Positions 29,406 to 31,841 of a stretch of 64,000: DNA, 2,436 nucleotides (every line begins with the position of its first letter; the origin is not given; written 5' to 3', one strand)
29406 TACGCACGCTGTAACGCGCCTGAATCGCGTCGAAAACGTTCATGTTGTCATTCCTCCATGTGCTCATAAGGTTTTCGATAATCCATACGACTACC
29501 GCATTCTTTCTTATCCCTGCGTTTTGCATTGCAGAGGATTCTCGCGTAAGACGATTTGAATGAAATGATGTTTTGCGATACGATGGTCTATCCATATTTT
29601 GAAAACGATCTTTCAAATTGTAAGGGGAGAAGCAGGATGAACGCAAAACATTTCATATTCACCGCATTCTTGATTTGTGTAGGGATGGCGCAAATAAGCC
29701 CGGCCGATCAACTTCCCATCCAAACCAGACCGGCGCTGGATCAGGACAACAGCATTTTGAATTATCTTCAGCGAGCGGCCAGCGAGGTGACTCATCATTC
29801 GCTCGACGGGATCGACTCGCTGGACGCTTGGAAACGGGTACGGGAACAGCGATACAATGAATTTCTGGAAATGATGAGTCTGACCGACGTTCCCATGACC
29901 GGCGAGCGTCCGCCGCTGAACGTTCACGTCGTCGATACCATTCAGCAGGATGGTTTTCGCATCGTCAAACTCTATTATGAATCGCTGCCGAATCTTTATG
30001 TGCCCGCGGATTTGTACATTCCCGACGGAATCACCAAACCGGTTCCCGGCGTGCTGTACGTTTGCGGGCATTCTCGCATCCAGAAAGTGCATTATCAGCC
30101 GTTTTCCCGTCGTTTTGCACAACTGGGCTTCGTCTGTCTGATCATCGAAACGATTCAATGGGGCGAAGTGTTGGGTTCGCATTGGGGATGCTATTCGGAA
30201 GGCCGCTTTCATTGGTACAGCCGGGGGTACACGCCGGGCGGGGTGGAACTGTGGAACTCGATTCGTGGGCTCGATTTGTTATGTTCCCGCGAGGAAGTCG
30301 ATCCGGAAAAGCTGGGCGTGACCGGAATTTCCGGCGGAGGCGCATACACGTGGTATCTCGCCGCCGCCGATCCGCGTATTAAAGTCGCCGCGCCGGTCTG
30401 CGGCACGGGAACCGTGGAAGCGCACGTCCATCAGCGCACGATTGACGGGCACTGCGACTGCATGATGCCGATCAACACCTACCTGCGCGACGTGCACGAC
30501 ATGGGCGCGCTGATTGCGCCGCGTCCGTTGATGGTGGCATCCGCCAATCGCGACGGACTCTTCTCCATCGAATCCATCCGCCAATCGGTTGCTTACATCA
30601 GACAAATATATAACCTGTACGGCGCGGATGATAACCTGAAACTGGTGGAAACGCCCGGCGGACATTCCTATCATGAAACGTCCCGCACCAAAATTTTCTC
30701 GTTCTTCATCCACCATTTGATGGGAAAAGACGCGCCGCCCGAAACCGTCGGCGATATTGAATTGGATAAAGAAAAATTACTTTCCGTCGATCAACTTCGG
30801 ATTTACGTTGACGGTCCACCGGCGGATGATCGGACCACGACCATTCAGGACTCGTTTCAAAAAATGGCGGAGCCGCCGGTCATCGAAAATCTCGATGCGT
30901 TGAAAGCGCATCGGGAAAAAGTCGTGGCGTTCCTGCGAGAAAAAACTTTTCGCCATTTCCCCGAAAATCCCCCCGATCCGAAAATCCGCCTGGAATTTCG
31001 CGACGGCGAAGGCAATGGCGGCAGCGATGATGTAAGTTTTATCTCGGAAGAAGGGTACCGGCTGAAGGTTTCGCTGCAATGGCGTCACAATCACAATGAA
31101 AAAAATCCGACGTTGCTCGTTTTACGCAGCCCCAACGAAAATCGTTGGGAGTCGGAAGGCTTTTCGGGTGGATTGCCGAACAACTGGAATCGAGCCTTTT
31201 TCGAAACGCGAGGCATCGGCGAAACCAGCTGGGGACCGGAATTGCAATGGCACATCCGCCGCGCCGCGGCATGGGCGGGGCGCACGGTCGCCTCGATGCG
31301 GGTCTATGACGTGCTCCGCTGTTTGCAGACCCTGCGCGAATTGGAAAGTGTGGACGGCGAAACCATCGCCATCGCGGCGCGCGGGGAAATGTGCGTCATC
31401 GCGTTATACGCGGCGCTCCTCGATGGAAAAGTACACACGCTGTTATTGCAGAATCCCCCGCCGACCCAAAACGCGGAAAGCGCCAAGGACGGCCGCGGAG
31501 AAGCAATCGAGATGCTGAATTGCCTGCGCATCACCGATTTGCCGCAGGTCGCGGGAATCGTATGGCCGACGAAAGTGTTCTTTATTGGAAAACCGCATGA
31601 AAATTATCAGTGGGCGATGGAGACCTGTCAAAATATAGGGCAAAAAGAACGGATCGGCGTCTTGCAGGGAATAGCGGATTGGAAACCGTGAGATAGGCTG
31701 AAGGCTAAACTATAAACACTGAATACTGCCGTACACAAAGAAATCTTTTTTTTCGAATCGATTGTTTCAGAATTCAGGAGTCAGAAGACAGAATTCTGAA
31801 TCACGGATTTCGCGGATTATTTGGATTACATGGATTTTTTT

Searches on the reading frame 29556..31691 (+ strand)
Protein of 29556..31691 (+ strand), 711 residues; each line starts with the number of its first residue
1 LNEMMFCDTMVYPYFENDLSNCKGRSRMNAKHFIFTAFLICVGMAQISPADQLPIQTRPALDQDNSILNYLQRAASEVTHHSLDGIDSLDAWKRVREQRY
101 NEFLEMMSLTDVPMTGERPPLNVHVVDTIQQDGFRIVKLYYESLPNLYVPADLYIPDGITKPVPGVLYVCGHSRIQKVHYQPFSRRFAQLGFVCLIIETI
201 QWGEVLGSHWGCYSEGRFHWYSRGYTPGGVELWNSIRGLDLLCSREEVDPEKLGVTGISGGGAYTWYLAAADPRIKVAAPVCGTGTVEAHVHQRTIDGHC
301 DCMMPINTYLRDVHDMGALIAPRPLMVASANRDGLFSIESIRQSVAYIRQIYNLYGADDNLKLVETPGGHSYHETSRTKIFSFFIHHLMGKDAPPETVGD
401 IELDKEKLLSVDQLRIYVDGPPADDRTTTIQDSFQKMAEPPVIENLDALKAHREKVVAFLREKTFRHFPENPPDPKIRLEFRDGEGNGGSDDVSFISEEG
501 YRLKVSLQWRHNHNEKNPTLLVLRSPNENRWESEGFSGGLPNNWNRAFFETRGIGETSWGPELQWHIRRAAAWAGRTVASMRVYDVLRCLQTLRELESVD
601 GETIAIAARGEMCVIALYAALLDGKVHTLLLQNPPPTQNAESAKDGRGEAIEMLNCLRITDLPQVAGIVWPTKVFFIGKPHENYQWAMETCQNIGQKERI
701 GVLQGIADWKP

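Call 92: search_protein_families(library=pfam, proteins=[window:29556-31691:+], max_evalue=0.0001)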
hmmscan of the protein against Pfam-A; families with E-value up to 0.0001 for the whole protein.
window:29556-31691:+ (711 aa): 2 families
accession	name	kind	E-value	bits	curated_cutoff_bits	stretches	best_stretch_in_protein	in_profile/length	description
PF22244.2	GCE_fung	-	1.3e-05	25.6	27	0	233-281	85-135/231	Glucuronyl esterase, fungi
PF05448.18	AXE1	-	2.3e-05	23.7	21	0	130-281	50-206/321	Acetyl xylan esterase (AXE1)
